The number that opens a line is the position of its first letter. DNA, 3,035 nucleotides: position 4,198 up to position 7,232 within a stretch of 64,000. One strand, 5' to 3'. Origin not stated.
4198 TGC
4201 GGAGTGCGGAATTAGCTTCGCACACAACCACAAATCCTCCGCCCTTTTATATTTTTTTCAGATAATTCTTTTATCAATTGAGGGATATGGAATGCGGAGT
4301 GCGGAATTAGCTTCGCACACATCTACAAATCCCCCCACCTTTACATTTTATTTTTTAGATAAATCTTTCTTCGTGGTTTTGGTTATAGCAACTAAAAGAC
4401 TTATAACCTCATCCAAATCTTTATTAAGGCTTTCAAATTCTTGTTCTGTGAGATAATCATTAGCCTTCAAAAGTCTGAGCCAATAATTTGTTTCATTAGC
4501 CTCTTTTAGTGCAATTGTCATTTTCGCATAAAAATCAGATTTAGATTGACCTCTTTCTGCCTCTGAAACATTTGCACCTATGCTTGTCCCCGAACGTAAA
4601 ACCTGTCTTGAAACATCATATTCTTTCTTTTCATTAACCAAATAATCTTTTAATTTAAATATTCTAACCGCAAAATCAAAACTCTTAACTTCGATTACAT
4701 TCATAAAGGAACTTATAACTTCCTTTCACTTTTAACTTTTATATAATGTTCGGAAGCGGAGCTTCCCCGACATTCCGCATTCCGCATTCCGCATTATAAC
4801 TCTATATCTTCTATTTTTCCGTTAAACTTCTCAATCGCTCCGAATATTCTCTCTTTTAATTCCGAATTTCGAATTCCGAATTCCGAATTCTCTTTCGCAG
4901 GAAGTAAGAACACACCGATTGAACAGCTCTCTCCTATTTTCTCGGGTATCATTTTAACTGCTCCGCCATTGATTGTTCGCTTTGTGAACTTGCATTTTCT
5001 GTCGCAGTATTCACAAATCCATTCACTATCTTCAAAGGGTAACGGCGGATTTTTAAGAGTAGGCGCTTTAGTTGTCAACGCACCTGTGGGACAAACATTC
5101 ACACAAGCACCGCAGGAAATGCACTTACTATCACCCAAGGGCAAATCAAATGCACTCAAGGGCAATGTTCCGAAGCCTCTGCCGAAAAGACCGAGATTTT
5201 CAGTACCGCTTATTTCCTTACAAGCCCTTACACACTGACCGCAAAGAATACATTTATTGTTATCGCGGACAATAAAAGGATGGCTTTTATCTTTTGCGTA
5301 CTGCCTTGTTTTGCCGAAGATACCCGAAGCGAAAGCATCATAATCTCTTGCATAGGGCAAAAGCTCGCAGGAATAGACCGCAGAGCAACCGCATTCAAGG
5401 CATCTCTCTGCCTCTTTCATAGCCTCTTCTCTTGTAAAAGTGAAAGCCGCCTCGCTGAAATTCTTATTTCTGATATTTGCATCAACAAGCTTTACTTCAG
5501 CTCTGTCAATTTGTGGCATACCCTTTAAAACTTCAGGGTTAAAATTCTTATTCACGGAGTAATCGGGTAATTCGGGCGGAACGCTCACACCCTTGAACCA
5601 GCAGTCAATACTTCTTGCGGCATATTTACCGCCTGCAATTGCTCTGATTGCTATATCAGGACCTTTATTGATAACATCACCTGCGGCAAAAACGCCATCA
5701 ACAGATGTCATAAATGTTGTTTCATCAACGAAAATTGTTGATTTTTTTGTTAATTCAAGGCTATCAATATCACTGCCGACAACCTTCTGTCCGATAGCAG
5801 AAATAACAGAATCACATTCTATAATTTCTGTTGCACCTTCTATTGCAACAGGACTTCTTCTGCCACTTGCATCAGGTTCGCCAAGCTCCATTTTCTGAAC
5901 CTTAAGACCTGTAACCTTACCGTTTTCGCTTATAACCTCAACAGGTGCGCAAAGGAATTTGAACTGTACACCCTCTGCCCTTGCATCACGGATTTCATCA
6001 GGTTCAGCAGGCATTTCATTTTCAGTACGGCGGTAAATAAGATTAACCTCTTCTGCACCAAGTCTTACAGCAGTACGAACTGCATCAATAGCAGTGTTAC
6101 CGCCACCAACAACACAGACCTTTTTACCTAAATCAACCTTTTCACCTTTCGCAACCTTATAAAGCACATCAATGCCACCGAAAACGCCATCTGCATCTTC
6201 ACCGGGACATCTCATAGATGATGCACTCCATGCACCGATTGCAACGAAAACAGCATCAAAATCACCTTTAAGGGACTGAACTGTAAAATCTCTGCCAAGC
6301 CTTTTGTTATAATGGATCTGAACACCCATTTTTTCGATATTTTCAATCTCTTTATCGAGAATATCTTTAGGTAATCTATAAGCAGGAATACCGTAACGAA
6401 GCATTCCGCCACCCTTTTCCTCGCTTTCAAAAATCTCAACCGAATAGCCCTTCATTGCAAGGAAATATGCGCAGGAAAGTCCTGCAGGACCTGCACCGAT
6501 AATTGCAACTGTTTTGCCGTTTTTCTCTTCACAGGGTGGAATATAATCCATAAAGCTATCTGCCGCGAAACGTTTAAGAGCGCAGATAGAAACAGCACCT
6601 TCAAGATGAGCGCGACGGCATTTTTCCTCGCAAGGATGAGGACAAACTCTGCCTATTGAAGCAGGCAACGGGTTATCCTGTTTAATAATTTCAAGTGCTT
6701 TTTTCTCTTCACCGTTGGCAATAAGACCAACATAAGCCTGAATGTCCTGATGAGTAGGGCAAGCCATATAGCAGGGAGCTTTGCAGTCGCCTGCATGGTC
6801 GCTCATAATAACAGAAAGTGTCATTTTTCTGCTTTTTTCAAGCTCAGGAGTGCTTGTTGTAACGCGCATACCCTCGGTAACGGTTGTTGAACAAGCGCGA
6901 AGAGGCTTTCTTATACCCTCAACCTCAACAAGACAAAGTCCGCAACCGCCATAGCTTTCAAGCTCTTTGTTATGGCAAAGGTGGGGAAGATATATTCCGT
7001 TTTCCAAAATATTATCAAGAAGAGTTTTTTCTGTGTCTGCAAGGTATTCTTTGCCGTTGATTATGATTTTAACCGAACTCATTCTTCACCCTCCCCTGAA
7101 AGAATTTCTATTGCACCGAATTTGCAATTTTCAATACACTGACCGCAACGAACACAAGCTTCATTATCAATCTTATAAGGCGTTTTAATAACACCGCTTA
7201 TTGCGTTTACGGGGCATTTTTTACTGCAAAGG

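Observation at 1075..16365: Family of intergenic elements whose arms are tandem heptanucleotides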

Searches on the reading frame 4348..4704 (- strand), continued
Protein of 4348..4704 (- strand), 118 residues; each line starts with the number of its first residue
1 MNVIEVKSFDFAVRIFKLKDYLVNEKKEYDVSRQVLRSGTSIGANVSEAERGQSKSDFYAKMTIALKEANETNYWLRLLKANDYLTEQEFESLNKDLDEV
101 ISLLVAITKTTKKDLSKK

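Call 86: get_annotated_region(hit=H24, flank=500)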
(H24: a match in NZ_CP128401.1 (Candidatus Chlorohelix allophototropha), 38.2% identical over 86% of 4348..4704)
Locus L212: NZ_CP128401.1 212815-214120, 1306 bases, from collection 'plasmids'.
description: Candidatus Chlorohelix allophototropha isolate L227-S17 plasmid unnamed1, complete sequence
organism: Candidatus Chlorohelix allophototropha (NCBI taxid 3003348)
taxonomy: Bacteria; Chloroflexota; Chloroflexia; Candidatus Chloroheliales; Candidatus Chloroheliaceae; Candidatus Chlorohelix; Candidatus Chlorohelix allophototropha
host: -; source: Single colony of Candidatus Chlorohelix allophototropha from a non-axenic enrichment (subculture 19.9); ...; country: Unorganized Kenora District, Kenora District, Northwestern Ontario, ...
typing (MOB-suite, as given by PLSDB): non-mobilizable
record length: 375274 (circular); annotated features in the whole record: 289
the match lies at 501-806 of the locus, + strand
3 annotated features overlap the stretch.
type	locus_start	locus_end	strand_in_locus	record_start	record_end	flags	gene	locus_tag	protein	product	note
CDS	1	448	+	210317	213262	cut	-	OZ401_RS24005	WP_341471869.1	helicase-related protein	-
CDS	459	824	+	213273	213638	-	-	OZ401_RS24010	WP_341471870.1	four helix bundle protein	-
CDS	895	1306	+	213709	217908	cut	-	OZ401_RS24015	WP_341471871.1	N-6 DNA methylase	GO:0006306 - DNA methylation [Evidence IEA]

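Call 87: get_annotated_region(hit=H26, flank=500)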
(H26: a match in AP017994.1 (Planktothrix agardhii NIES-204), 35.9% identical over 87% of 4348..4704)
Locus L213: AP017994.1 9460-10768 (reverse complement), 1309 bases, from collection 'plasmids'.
description: Planktothrix agardhii NIES-204 plasmid plasmid3 DNA, complete sequence
organism: Planktothrix agardhii NIES-204 (NCBI taxid 282423)
taxonomy: Bacteria; Cyanobacteriota; Cyanophyceae; Oscillatoriales; Microcoleaceae; Planktothrix; Planktothrix agardhii; Planktothrix agardhii NIES-204
host: -; source: -; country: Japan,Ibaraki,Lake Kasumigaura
typing (MOB-suite, as given by PLSDB): non-mobilizable
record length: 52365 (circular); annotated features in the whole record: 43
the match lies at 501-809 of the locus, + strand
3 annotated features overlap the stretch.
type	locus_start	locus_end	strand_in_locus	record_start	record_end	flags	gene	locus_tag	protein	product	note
CDS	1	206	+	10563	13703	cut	-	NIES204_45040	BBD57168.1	helicase domain protein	-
CDS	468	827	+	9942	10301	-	-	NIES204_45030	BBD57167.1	hypothetical protein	-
CDS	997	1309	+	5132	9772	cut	-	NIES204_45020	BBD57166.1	hypothetical protein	-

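Call 88: get_annotated_region(hit=H29, flank=500)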
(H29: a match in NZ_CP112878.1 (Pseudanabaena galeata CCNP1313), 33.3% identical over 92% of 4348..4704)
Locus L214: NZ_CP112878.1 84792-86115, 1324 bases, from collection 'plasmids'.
description: Pseudanabaena galeata CCNP1313 plasmid pPg_04, complete sequence
organism: Pseudanabaena galeata CCNP1313 (NCBI taxid 2602720)
taxonomy: Bacteria; Cyanobacteriota; Cyanophyceae; Pseudanabaenales; Pseudanabaenaceae; Pseudanabaena; Pseudanabaena galeata; Pseudanabaena galeata CCNP1313
host: -; source: -; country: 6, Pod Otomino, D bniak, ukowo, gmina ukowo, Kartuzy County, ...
typing (MOB-suite, as given by PLSDB): mobilizable; relaxase MOBP
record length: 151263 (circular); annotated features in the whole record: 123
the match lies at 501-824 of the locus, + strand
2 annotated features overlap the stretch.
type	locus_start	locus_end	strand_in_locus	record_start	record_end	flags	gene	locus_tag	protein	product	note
CDS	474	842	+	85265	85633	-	-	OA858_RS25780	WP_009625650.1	four helix bundle protein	-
CDS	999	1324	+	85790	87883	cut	cas1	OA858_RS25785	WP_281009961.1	CRISPR-associated endonuclease Cas1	GO:0043571 - maintenance of CRISPR repeat elements [Evidence IEA]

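Call 89: get_annotated_region(hit=H30, flank=500)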
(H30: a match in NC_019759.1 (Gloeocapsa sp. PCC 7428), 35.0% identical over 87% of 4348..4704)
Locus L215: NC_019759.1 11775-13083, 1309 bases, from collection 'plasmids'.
description: Gloeocapsa sp. PCC 7428 plasmid pGLO7428.03, complete sequence
organism: Gloeocapsa sp. PCC 7428 (NCBI taxid 1173026)
taxonomy: Bacteria; Cyanobacteriota; Cyanophyceae; Chroococcales; Chroococcaceae; Gloeocapsa; Gloeocapsa sp. PCC 7428
host: -; source: -; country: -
typing (MOB-suite, as given by PLSDB): mobilizable; replicon rep_cluster_1726; relaxase MOBV
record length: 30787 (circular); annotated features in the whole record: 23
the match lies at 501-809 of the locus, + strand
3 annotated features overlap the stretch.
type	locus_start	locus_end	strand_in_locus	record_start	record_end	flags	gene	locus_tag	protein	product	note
CDS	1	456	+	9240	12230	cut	-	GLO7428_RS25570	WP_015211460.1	DUF1156 domain-containing protein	-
CDS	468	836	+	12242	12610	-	-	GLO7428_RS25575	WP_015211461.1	four helix bundle protein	-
CDS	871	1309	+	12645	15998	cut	-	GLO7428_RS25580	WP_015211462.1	Swt1 family HEPN domain-containing protein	-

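Call 90: get_annotated_region(hit=H8, flank=500)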
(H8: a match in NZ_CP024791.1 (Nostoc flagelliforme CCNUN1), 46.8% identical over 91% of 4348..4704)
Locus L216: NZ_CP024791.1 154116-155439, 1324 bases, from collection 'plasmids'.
description: Nostoc flagelliforme CCNUN1 plasmid pNFSY06, complete sequence
organism: Nostoc flagelliforme CCNUN1 (NCBI taxid 2038116)
taxonomy: Bacteria; Cyanobacteriota; Cyanophyceae; Nostocales; Nostocaceae; Nostoc; Nostoc flagelliforme; Nostoc flagelliforme CCNUN1
host: -; source: cell culture,desert soil; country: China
typing (MOB-suite, as given by PLSDB): non-mobilizable; replicon rep_cluster_1622,rep_cluster_317
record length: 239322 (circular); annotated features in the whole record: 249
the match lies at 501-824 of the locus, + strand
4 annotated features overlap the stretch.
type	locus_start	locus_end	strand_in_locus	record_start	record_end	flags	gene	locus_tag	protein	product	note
CDS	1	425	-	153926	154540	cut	-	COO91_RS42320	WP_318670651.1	Rpn family recombination-promoting nuclease/putative transposase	-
CDS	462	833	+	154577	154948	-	-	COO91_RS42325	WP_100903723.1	four helix bundle protein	-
CDS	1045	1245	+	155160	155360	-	-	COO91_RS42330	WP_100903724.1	hypothetical protein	-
CDS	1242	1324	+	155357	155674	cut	-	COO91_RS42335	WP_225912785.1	hypothetical protein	-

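Call 92: search_solved_structures(query=A1, max_evalue=1)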
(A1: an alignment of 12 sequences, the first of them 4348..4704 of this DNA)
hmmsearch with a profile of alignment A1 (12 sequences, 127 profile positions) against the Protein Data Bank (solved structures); distinct sequences matched with E-value up to 1: 6.
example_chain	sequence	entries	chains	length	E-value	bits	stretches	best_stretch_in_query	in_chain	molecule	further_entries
2rld_A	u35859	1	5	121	1.6e-48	167.1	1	1-120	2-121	Uncharacterized protein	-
2gsc_A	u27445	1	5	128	5.3e-19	71.6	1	14-119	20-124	Putative uncharacterized protein XCC0516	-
6uio_A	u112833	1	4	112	0.23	14.6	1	11-70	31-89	Cystatin-8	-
8d04_B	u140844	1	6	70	0.24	14.6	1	67-105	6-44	HALC2_062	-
1n1b_A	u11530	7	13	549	0.36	14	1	52-124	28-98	(+)-bornyl diphosphate synthase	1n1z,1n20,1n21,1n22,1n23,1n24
2na4_A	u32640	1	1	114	0.8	12.9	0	45-121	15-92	Curli production assembly/transport component CsgE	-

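Call 96: search_protein_families(library=ncbifam, proteins=[window:4348-4704:-], max_evalue=0.001)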
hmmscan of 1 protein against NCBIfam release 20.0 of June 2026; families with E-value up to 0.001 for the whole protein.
window:4348-4704:- (118 aa): 3 families
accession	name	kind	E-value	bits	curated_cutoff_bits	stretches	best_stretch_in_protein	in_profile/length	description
TIGR02436.1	TIGR02436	subfamily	6.3e-30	103.6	24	1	7-112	4-109/109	four helix bundle protein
NF008911.0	PRK12275.1-2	subfamily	4.9e-08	33.5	137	1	7-112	12-116/118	hypothetical protein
NF008912.0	PRK12275.1-6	subfamily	1.4e-07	31.5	124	1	8-114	12-114/117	hypothetical protein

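Call 97: search_protein_families(library=padloc, proteins=[window:4348-4704:-], max_evalue=0.01)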
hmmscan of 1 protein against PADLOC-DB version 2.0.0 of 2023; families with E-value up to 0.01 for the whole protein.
window:4348-4704:- (118 aa): 0 families

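Call 101: search_solved_structures(query=A1, max_evalue=1e-10, show_alignments=2)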
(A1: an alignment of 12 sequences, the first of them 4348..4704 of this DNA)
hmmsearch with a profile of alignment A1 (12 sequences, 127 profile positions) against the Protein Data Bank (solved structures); distinct sequences matched with E-value up to 1e-10: 2.
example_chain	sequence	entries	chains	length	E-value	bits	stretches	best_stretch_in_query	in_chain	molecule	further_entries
2rld_A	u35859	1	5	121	1.6e-48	167.1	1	1-120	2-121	Uncharacterized protein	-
2gsc_A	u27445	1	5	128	5.3e-19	71.6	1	14-119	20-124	Putative uncharacterized protein XCC0516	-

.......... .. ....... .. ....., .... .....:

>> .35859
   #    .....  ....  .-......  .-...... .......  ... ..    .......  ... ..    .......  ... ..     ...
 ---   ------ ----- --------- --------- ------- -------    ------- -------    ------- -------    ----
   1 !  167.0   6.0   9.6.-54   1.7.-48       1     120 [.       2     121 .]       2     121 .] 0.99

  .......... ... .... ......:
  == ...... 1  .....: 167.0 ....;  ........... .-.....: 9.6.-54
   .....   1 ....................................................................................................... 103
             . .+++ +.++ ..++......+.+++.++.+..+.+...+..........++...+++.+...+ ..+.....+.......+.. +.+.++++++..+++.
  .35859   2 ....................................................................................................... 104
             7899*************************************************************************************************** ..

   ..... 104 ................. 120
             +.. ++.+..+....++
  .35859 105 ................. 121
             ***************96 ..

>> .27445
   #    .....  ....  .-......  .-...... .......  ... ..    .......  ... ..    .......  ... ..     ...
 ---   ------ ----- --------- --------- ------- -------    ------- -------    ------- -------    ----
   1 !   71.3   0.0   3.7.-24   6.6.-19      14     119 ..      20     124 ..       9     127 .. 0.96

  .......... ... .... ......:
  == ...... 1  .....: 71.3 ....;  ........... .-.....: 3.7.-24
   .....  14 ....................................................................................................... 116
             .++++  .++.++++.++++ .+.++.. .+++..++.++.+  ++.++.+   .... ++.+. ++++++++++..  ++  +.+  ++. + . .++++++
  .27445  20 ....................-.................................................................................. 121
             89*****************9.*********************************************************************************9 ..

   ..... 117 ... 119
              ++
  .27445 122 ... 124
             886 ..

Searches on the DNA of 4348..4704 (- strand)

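Call 69: search_rna_families(sources=[L127, L141, L165], threshold=gathering)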
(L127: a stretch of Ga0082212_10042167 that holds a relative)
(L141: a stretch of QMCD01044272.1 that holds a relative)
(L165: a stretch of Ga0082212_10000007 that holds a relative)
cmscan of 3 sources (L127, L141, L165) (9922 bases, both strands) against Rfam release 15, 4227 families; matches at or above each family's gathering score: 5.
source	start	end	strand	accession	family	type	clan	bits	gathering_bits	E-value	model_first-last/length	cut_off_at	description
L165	692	4030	+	RF02541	LSU_rRNA_bacteria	Gene; rRNA;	CL00112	2670.9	50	0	1-2925/2925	no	Bacterial large subunit ribosomal RNA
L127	585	3849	+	RF02541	LSU_rRNA_bacteria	Gene; rRNA;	CL00112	2333.5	50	0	1-2586/2925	3'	Bacterial large subunit ribosomal RNA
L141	1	1737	+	RF02541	LSU_rRNA_bacteria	Gene; rRNA;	CL00112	1156.6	50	0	1126-2518/2925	5'&3'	Bacterial large subunit ribosomal RNA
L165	181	254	+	RF00005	tRNA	Gene; tRNA;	CL00001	70.5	29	3.5e-14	1-71/71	no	tRNA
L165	4240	4312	+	RF00005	tRNA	Gene; tRNA;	CL00001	66.5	29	4.5e-13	1-71/71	no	tRNA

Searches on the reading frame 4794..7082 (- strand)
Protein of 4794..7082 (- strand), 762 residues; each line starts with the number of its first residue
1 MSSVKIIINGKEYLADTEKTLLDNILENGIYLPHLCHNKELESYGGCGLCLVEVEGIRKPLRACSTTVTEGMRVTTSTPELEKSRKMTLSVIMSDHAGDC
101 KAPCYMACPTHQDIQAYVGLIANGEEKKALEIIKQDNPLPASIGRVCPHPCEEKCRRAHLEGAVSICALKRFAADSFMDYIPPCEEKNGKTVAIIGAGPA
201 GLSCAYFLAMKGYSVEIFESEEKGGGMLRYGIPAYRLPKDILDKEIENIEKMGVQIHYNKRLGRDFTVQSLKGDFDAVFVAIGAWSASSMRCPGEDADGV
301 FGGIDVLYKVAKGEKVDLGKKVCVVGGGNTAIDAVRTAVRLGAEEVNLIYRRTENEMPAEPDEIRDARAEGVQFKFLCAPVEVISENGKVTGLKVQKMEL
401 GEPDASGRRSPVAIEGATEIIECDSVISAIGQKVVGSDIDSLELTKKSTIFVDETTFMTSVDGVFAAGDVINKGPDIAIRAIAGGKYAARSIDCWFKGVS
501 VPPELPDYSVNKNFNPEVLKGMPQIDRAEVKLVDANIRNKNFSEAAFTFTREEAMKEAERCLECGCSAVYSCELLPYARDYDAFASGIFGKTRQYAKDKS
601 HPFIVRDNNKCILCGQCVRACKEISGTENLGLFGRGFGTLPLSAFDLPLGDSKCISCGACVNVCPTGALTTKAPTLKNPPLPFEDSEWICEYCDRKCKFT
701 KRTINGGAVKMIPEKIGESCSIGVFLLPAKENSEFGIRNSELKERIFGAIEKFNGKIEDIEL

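Call 7: search_protein_families(library=pfam, proteins=[window:4794-7082:-])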
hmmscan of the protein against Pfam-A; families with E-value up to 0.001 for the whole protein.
window:4794-7082:- (762 aa): 25 families
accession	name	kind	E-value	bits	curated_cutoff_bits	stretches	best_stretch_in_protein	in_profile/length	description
PF07992.20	Pyr_redox_2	-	1.7e-34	120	26.1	1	191-485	2-291/291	Pyridine nucleotide-disulphide oxidoreductase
PF14691.11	Fer4_20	-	8.7e-20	71.1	25.8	1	99-178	26-109/113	Dihydroprymidine dehydrogenase domain II, 4Fe-4S cluster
PF13510.11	Fer2_4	-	1.9e-17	63.5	22.8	1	3-78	3-81/82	2Fe-2S iron-sulfur cluster binding domain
PF13738.12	Pyr_redox_3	-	6.1e-14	52.4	30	1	262-468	110-305/305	Pyridine nucleotide-disulphide oxidoreductase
PF00070.33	Pyr_redox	-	1.5e-09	38.6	22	0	321-396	1-80/82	Pyridine nucleotide-disulphide oxidoreductase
PF12838.12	Fer4_7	-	4.2e-09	37.2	27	2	610-668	1-52/52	4Fe-4S dicluster domain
PF00037.32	Fer4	-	4.5e-09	36.2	21.1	2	652-670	6-24/24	4Fe-4S binding domain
PF01266.30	DAO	-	7.1e-09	36.1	27.9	1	192-224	2-35/353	FAD dependent oxidoreductase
PF13450.12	NAD_binding_8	-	2.2e-08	34.7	21.9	1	194-228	1-35/68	NAD(P)-binding Rossmann-like domain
PF12837.12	Fer4_6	-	2.3e-08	34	25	2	603-623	1-21/24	4Fe-4S binding domain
PF22117.2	Fer4_Nqo3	-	4.8e-08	33.5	27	1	602-670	2-67/67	NADH-quinone oxidoreductase subunit 3, ferredoxin-like domain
PF00890.30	FAD_binding_2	-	1.5e-06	28.1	20.4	1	192-226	2-36/414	FAD binding domain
PF00111.32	Fer2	-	5.9e-06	26.6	21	1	8-55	3-48/77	2Fe-2S iron-sulfur cluster binding domain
PF13187.11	Fer4_9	-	7.1e-06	26.4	27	1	610-668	1-51/52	4Fe-4S dicluster domain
PF01946.23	Thi4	-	1e-05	25.4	26.2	1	191-228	19-58/235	Thi4 family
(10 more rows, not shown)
